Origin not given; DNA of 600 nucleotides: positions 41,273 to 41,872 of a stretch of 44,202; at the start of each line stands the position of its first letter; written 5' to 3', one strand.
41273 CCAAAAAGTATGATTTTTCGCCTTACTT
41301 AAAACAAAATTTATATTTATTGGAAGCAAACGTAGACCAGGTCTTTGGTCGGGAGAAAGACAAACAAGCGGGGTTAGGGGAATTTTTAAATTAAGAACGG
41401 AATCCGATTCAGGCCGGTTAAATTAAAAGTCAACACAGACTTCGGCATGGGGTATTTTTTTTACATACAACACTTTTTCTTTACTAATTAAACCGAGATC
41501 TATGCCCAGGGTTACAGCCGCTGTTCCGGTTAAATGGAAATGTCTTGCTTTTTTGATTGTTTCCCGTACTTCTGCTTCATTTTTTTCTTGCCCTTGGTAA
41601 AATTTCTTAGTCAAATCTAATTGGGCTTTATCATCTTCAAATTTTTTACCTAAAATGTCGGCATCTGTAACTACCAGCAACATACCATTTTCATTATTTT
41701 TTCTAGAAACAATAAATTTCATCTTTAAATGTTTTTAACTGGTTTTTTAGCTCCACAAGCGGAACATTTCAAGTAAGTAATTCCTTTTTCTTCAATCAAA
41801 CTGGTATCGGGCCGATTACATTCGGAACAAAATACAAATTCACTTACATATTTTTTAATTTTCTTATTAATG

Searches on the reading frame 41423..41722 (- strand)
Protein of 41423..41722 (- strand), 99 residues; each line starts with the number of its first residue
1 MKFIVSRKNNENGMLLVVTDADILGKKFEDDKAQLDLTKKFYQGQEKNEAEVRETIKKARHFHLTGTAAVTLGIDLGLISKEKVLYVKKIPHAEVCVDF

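Call 88: search_protein_families(library=pfam, max_evalue=0.001, proteins=[window:41423-41722:-])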
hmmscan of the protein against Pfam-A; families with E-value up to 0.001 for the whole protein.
window:41423-41722:- (99 aa): 1 family
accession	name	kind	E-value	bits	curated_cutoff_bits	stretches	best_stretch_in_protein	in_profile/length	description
PF04242.18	DUF424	-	2.7e-17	63.3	25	1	10-95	4-89/92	Protein of unknown function (DUF424)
